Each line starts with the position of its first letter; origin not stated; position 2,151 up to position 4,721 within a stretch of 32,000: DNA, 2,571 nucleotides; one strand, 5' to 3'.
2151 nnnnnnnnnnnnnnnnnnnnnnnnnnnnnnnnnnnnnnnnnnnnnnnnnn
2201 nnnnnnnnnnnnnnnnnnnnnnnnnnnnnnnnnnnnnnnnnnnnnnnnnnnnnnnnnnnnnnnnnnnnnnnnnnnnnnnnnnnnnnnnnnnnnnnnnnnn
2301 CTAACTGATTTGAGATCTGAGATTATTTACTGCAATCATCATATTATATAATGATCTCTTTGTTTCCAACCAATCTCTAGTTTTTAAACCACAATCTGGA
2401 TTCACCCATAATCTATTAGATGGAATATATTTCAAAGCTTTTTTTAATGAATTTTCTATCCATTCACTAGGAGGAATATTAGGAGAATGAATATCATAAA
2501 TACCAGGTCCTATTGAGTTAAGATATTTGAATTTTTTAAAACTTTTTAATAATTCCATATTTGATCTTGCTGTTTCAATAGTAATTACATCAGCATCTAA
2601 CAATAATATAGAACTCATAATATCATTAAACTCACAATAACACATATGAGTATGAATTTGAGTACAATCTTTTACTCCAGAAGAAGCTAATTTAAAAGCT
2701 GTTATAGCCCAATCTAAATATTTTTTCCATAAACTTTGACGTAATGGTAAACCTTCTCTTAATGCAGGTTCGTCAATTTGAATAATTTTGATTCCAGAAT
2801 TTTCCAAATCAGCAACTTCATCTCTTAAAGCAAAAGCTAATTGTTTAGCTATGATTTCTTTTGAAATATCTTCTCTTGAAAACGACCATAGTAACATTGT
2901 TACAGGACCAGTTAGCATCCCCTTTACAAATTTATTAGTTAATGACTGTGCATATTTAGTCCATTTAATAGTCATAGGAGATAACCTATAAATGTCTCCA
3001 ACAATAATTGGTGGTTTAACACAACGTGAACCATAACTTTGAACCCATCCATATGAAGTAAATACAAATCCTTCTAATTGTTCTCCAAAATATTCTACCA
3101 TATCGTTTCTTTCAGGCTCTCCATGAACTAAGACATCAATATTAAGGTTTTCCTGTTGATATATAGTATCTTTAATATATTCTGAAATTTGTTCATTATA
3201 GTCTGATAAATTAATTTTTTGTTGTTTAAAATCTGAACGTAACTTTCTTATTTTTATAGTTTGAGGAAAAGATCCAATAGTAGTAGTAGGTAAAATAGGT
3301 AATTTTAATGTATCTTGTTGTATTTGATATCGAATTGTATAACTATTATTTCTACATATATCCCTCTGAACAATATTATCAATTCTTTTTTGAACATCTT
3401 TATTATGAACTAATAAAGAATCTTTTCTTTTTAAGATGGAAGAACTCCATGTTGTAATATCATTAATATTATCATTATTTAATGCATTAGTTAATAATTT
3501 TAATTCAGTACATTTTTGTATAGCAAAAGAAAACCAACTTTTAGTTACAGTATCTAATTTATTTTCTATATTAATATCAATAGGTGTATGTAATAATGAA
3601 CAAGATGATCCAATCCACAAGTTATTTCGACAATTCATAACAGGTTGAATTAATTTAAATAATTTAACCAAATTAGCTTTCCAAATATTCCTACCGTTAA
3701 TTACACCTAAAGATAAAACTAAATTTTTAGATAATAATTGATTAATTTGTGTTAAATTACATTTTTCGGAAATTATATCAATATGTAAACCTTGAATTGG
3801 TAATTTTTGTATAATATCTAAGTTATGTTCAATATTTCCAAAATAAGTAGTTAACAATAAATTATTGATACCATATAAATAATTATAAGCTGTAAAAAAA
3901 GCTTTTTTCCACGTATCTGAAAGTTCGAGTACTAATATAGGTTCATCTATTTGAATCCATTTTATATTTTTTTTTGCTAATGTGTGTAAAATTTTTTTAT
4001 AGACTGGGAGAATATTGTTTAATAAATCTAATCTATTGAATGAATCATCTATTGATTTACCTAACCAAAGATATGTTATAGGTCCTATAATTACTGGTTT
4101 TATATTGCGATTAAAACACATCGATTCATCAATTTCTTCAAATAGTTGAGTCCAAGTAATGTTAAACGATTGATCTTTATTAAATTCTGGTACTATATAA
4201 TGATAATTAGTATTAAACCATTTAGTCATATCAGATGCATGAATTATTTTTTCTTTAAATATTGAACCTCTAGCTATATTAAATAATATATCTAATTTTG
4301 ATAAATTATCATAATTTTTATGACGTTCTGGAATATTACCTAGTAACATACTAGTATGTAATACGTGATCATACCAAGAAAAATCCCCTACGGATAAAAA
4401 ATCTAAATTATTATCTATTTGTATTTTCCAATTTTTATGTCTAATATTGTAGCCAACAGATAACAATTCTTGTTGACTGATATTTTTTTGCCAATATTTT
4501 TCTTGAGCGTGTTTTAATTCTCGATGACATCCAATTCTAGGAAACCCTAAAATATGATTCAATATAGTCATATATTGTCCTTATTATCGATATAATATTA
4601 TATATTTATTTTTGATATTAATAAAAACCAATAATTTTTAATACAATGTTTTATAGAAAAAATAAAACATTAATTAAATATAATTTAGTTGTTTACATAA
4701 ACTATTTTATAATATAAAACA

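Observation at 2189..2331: Perfect 143-bp palindrome at the purH/metE convergence that duplicates the 3' end of metE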

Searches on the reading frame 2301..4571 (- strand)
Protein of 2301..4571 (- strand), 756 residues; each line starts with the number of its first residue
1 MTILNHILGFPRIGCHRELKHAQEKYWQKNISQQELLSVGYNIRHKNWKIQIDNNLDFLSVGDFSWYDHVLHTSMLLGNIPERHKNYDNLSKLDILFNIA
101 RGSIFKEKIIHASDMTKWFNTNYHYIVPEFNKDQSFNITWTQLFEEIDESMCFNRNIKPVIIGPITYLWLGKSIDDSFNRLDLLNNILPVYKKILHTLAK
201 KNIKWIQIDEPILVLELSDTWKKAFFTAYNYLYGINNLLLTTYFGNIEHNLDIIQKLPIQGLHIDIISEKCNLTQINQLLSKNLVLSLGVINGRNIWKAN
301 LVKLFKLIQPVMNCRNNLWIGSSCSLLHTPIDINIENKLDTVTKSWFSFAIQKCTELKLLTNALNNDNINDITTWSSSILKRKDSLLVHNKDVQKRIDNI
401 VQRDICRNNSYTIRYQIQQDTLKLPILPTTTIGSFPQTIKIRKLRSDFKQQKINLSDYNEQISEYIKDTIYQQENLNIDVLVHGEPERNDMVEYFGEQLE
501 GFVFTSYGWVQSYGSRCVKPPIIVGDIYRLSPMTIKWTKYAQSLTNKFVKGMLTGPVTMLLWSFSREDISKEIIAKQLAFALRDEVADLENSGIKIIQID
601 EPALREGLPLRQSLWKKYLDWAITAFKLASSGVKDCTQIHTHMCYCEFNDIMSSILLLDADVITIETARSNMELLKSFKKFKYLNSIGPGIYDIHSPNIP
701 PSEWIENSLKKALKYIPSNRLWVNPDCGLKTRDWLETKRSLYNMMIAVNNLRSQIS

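Call 8: search_protein_families(library=ncbifam, proteins=[window:2301-4571:-])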
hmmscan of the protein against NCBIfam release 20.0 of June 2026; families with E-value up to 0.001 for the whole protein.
window:2301-4571:- (756 aa): 11 families
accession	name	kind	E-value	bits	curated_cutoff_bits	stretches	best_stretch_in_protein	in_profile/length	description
NF003556.0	PRK05222.1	equivalog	0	1086.7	541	1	3-755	2-748/750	5-methyltetrahydropteroyltriglutamate--homocysteine S-methyltransferase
TIGR01371.1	met_syn_B12ind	equivalog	0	1058.1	929.95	1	8-754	1-754/754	5-methyltetrahydropteroyltriglutamate--homocysteine S-methyltransferase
NF003317.0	PRK04326.1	equivalog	5.5e-81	272.4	406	2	422-755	4-326/340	methionine synthase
NF002119.0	PRK00957.1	equivalog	2.8e-44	151.5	258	2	427-751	2-304/306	methionine synthase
NF006589.0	PRK09121.1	equivalog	2.7e-26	92.4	392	1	426-730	4-315/342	methionine synthase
NF002272.0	PRK01207.1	equivalog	2.9e-23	82.6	399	1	429-754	6-342/343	methionine synthase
NF006349.0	PRK08575.1-2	equivalog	1.2e-15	57.7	322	2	113-330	81-302/323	5-methyltetrahydropteroyltriglutamate--homocysteine methyltransferase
NF006350.0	PRK08575.1-4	equivalog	8.9e-10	38.5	361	1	110-223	77-190/309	5-methyltetrahydropteroyltriglutamate--homocysteine methyltransferase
NF006348.0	PRK08575.1-1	equivalog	1.1e-06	28.2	386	0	145-309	120-285/328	5-methyltetrahydropteroyltriglutamate--homocysteine methyltransferase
NF004875.0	PRK06233.1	equivalog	5.3e-05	22.2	576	0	431-601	14-193/373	vitamin B12 independent methionine synthase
NF005085.0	PRK06520.1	subfamily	0.00013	21.2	313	0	430-601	11-191/368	5-methyltetrahydropteroyltriglutamate--homocysteine S-methyltransferase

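Call 11: find_encoding_contigs(protein=window:2301-4571:-, flank=6000, max_places=10)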
Protein window:2301-4571:- (756 aa): 1 contig read that carries it; 1 place shown.
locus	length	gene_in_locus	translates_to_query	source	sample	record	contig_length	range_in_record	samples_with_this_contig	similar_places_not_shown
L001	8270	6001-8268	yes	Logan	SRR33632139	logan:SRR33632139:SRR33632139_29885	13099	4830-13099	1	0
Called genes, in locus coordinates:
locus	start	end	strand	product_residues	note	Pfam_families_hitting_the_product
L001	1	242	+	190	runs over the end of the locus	PF08207:EFP_N, PF01132:EFP, PF09285:Elong-fact-P_C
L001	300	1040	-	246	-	PF01695:IstB_IS21, PF00308:Bac_DnaA (weak)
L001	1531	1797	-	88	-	PF03602:Cons_hypoth95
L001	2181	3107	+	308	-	PF02881:SRP54_N, PF06414:Zeta_toxin (weak), PF13604:AAA_30 (weak), PF00448:SRP54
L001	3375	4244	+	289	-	PF04542:Sigma70_r2, PF04545:Sigma70_r4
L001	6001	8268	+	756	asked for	PF08267:Meth_synt_1, PF01717:Meth_synt_2, PF08267:Meth_synt_1 (weak)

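Call 16: find_related_loci(query=window:2301-4571:-, collection=genome_contigs, flank=4000)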
Query window:2301-4571:- (756 aa) in genome_contigs; peptide patterns used: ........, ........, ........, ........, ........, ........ (x = any residue, [..] = any of these).
600 stretches matched a pattern (row limit reached: there are more); 571 encode a relative of the query (tblastn E <= 1e-3); the best 80 are kept; 80 distinct loci.
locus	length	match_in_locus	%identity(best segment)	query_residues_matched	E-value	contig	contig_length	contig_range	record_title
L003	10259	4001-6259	60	1-753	0e+0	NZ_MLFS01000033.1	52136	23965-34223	Pantoea wallisii strain LMG 26277 Contig0033_, whole genome shotgun sequence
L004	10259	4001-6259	60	1-753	0e+0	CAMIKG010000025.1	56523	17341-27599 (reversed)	MAG: uncultured Erwinia sp. isolate 4viR7d6rW3_bin.4.MAG genome assembly, contig: NODE_48_length_56523_cov_12.112648, wh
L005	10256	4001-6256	59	1-752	0e+0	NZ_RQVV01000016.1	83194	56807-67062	Erwinia endophytica strain A41C3 Seq16, whole genome shotgun sequence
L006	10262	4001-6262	59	1-754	0e+0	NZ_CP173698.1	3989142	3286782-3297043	Pantoea sp. C3 chromosome, complete genome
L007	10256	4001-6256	59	1-752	0e+0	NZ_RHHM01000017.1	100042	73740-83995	Erwinia psidii strain IBSBF 435 scaffold_17, whole genome shotgun sequence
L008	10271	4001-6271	60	1-755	0e+0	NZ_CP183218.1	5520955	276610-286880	Serratia fonticola strain GTA-SR07 chromosome, complete genome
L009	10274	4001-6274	60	1-756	0e+0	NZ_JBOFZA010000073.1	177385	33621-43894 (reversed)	MAG: Serratia sp. (in: enterobacteria) isolate WFFMC_MAG_486 k139_18587_flag=0_multi=67.9849_len=177385, whole genome sh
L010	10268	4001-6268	59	1-756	0e+0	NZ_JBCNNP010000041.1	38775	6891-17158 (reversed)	MAG: Pantoea sp. isolate SMAGNO104 Contig41, whole genome shotgun sequence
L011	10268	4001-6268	59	1-754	0e+0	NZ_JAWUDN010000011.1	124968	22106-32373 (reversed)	Ewingella sp. 20WA0182 NODE_11_length_124968_cov_25.739373, whole genome shotgun sequence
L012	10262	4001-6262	60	1-754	0e+0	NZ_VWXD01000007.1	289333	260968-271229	Candidatus Pantoea formicae isolate Acro-805 NODE_7_length_289333_cov_75.638645, whole genome shotgun sequence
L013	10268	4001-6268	60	1-754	0e+0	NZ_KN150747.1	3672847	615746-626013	Yersinia ruckeri ATCC 29473 scaffold1, whole genome shotgun sequence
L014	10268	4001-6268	58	1-756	0e+0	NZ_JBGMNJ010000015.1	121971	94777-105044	Pantoea sp. C2G6 assembly_contig_15, whole genome shotgun sequence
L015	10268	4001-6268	59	1-756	0e+0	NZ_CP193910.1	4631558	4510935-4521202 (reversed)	Pantoea allii strain LMG24248 chromosome, complete genome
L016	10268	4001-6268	59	1-754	0e+0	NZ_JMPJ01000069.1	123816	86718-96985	Ewingella americana ATCC 33852 GEAM.assembly.076, whole genome shotgun sequence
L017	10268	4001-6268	59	1-756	0e+0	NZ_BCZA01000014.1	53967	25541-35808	Pantoea agglomerans NBRC 102470, whole genome shotgun sequence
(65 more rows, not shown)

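Call 17: find_homologous_proteins(query=window:2301-4571:-, max_evalue=1e-100)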
Query window:2301-4571:- (756 aa): 8000 proteins with E <= 1e-100 among 8000 candidates; the best 120 are listed.
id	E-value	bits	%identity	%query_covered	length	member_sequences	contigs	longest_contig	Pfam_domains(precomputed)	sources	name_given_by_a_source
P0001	0.0e+0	1736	100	100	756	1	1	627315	PF01717.25,PF08267.19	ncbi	ncbi:MAG: 5-methyltetrahydropteroyltriglutamate--homocysteine S-methyltransferase [Buchnera aphidico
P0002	0.0e+0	1201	69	100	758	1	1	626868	PF01717.25,PF08267.19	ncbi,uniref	ncbi:5-methyltetrahydropteroyltriglutamate--homocysteine methyltransferase [Buchnera aphidicola (Eri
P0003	0.0e+0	1174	68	100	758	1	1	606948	PF01717.25,PF08267.19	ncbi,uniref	ncbi:5-methyltetrahydropteroyltriglutamate--homocysteine methyltransferase [Buchnera aphidicola (Eri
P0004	0.0e+0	1085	63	99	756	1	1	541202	PF01717.25,PF08267.19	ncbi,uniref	ncbi:5-methyltetrahydropteroyltriglutamate--homocysteine S-methyltransferase [Buchnera aphidicola]|u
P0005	0.0e+0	1079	62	100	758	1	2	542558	PF01717.25,PF08267.19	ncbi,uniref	ncbi:5-methyltetrahydropteroyltriglutamate--homocysteine S-methyltransferase [Buchnera aphidicola (M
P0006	0.0e+0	1078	62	99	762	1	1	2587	PF01717.25,PF08267.19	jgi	-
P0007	0.0e+0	1066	61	100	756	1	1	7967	PF01717.25,PF08267.19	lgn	-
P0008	0.0e+0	1065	62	100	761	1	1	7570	PF01717.25,PF08267.19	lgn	-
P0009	0.0e+0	1063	62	99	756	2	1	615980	PF01717.25,PF08267.19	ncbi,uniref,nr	ncbi:5-methyltetrahydropteroyltriglutamate-homocysteine methyltransferase [Buchnera aphidicola str. 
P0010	0.0e+0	1063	61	100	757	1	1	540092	PF01717.25,PF08267.19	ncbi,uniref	ncbi:5-methyltetrahydropteroyltriglutamate--homocysteine S-methyltransferase [Buchnera aphidicola]|u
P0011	0.0e+0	1062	62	100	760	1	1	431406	PF01717.25,PF08267.19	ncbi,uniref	ncbi:5-methyltetrahydropteroyltriglutamate--homocysteine methyltransferase [Buchnera aphidicola (Phy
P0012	0.0e+0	1060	60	100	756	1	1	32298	PF01717.25,PF08267.19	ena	-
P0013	0.0e+0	1060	60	100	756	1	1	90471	PF01717.25,PF08267.19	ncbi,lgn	-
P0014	0.0e+0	1060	60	100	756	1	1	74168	PF01717.25,PF08267.19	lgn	-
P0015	0.0e+0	1060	60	99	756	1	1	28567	PF01717.25,PF08267.19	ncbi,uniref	ncbi:5-methyltetrahydropteroyltriglutamate--homocysteine S-methyltransferase [Erwinia mallotivora]|u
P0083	0.0e+0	1051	63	99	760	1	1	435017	PF01717.25,PF08267.19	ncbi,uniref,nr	ncbi:5-methyltetrahydropteroyltriglutamate--homocysteine methyltransferase [Buchnera aphidicola (Cin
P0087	0.0e+0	1051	63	99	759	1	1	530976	PF01717.25,PF08267.19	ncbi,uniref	ncbi:5-methyltetrahydropteroyltriglutamate--homocysteine methyltransferase [Buchnera aphidicola (Tet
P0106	0.0e+0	1049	62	100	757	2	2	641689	PF01717.25,PF08267.19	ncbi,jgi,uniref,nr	ncbi:5-methyltetrahydropteroyltriglutamate--homocysteine S-methyltransferase [Buchnera aphidicola]|j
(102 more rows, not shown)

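Call 18: list_cluster_members(proteins=[P0001, P0002, P0003, P0004, P0005, P0009])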
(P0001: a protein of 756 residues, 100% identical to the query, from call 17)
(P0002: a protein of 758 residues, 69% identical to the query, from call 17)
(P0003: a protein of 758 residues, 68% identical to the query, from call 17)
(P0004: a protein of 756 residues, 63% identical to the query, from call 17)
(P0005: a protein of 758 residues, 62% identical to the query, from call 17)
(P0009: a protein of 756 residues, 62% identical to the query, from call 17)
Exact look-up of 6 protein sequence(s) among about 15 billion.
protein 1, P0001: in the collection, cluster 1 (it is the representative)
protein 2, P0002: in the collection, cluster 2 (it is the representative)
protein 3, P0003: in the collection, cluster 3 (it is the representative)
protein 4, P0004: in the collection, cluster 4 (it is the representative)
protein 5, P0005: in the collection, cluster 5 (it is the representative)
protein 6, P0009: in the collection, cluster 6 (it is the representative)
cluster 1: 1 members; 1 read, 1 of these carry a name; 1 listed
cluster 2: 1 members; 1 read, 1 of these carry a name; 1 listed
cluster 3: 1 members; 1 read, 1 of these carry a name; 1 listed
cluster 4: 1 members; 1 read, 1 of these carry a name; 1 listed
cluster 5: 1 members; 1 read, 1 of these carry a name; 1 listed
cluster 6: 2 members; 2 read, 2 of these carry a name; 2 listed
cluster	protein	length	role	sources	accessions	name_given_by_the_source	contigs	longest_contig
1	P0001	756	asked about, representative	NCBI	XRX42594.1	MAG: 5-methyltetrahydropteroyltriglutamate--homocysteine S-methyltransferase [Buchnera ...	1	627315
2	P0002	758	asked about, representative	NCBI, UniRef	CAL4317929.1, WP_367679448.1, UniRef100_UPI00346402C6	5-methyltetrahydropteroyltriglutamate--homocysteine methyltransferase [Buchnera ... | 5-methyltetrahydropteroyltriglutamate-- homocysteine S-methyltransferase n=1 Tax=Buchnera ...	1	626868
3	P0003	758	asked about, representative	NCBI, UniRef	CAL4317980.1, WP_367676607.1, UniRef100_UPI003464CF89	5-methyltetrahydropteroyltriglutamate--homocysteine methyltransferase [Buchnera ... | 5-methyltetrahydropteroyltriglutamate-- homocysteine S-methyltransferase n=1 Tax=Buchnera ...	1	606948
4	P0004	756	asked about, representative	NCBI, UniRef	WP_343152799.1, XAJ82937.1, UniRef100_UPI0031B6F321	5-methyltetrahydropteroyltriglutamate--homocysteine S-methyltransferase [Buchnera ... | 5-methyltetrahydropteroyltriglutamate-- homocysteine S-methyltransferase n=1 Tax=Buchnera ...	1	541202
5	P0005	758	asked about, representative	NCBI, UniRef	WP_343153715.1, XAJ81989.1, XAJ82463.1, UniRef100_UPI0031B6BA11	5-methyltetrahydropteroyltriglutamate--homocysteine S-methyltransferase [Buchnera ... | 5-methyltetrahydropteroyltriglutamate-- homocysteine S-methyltransferase n=1 Tax=Buchnera ...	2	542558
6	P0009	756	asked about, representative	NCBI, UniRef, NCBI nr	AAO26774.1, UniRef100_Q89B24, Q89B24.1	5-methyltetrahydropteroyltriglutamate-homocysteine methyltransferase [Buchnera aphidicola ... | 5-methyltetrahydropteroyltriglutamate--homocysteine methyltransferase n=2 Tax=Buchnera ... | RecName: Full=5-methyltetrahydropteroyltriglutamate--homocysteine methyltransferase; ...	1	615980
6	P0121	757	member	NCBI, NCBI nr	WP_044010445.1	5-methyltetrahydropteroyltriglutamate--homocysteine S-methyltransferase [Buchnera ...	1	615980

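Call 19: find_encoding_contigs(protein=P0002, flank=4000, max_places=3)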
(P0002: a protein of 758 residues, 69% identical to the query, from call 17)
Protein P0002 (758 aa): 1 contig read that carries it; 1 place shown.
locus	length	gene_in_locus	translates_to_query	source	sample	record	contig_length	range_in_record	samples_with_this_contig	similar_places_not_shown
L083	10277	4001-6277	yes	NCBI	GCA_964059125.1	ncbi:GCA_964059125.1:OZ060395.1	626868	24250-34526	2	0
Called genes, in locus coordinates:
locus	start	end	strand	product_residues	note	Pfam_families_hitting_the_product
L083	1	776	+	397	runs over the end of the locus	PF02881:SRP54_N, PF00448:SRP54, PF13604:AAA_30 (faint)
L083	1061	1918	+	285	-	PF04542:Sigma70_r2, PF04545:Sigma70_r4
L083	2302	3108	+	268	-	PF00702:Hydrolase (faint), PF05116:S6PP (weak), PF08282:Hydrolase_3, PF05116:S6PP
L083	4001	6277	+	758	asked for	PF08267:Meth_synt_1, PF01717:Meth_synt_2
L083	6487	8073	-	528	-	PF02142:MGS, PF01808:AICARFT_IMPCHas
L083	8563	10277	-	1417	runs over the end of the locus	PF04997:RNA_pol_Rpb1_1, PF00623:RNA_pol_Rpb1_2, PF04983:RNA_pol_Rpb1_3, PF05000:RNA_pol_Rpb1_4, PF04998:RNA_pol_Rpb1_5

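Call 20: find_encoding_contigs(protein=P0003, flank=4000, max_places=3)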
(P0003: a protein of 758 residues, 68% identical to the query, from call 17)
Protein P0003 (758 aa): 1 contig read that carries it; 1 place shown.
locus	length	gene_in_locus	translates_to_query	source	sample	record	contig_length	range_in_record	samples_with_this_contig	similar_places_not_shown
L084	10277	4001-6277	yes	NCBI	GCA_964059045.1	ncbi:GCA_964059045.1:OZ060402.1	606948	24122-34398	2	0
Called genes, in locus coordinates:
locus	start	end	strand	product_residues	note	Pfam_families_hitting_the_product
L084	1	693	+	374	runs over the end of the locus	PF02881:SRP54_N, PF00448:SRP54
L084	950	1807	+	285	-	PF04542:Sigma70_r2, PF04545:Sigma70_r4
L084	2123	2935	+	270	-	PF00702:Hydrolase (faint), PF05116:S6PP (weak), PF08282:Hydrolase_3, PF05116:S6PP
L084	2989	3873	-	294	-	PF00126:HTH_1, PF03466:LysR_substrate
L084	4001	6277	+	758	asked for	PF08267:Meth_synt_1, PF01717:Meth_synt_2, PF08267:Meth_synt_1 (weak)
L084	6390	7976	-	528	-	PF02142:MGS, PF01808:AICARFT_IMPCHas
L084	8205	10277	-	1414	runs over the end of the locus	PF04997:RNA_pol_Rpb1_1, PF00623:RNA_pol_Rpb1_2, PF04983:RNA_pol_Rpb1_3, PF05000:RNA_pol_Rpb1_4, PF04998:RNA_pol_Rpb1_5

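Call 25: find_encoding_contigs(protein=P0004, flank=3000, max_places=2)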
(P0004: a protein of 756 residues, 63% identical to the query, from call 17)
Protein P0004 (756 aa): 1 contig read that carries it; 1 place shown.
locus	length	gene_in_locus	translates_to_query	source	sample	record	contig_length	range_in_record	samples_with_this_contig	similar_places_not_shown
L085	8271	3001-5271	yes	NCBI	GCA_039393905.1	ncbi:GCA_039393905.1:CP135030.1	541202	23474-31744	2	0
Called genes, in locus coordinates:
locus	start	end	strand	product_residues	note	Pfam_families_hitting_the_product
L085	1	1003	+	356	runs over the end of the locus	PF02881:SRP54_N, PF00448:SRP54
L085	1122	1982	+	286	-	PF04542:Sigma70_r2, PF04545:Sigma70_r4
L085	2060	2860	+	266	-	PF05116:S6PP (weak), PF08282:Hydrolase_3, PF05116:S6PP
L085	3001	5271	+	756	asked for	PF08267:Meth_synt_1, PF01717:Meth_synt_2, PF08267:Meth_synt_1 (weak)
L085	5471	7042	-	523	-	PF02142:MGS, PF01808:AICARFT_IMPCHas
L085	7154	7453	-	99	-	PF18291:HU-HIG, PF00216:Bac_DNA_binding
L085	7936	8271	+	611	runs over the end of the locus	PF13667:ThiC-associated, PF01964:ThiC_Rad_SAM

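Call 26: find_encoding_contigs(protein=P0009, flank=3000, max_places=2)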
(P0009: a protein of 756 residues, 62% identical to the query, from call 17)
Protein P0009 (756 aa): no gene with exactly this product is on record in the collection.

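Call 27: find_encoding_contigs(protein=P0106, flank=3000, max_places=2)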
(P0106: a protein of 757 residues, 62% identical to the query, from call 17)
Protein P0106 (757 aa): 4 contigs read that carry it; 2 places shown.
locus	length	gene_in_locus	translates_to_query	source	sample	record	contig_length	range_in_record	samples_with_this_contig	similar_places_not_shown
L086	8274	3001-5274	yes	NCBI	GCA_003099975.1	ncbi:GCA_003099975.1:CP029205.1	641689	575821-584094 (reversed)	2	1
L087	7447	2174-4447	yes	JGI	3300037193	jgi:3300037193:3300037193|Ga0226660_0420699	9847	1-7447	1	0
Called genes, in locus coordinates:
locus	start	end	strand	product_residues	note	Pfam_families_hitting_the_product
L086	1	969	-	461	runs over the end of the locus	PF00483:NTP_transferase, PF01128:IspD, PF12804:NTP_transf_3, PF25084:LbH_EIF2B, PF25087:GMPPB_C, PF25084:LbH_EIF2B, PF00132:Hexapep, PF14602:Hexapep_2, +2 more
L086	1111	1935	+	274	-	PF05116:S6PP (weak), PF08282:Hydrolase_3, PF05116:S6PP (weak)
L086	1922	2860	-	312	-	PF00126:HTH_1, PF03466:LysR_substrate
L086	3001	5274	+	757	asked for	PF08267:Meth_synt_1, PF01717:Meth_synt_2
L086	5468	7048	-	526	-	PF02142:MGS, PF01808:AICARFT_IMPCHas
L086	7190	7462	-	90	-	PF00216:Bac_DNA_binding, PF18291:HU-HIG (weak)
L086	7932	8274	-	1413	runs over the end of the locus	PF04997:RNA_pol_Rpb1_1, PF00623:RNA_pol_Rpb1_2, PF04983:RNA_pol_Rpb1_3, PF05000:RNA_pol_Rpb1_4, PF04998:RNA_pol_Rpb1_5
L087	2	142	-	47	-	?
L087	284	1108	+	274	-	PF05116:S6PP (weak), PF08282:Hydrolase_3, PF05116:S6PP (weak)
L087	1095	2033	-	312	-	PF00126:HTH_1, PF03466:LysR_substrate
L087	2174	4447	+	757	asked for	PF08267:Meth_synt_1, PF01717:Meth_synt_2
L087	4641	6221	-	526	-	PF02142:MGS, PF01808:AICARFT_IMPCHas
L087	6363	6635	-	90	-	PF00216:Bac_DNA_binding, PF18291:HU-HIG (weak)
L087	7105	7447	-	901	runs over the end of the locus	PF04983:RNA_pol_Rpb1_3, PF05000:RNA_pol_Rpb1_4, PF04998:RNA_pol_Rpb1_5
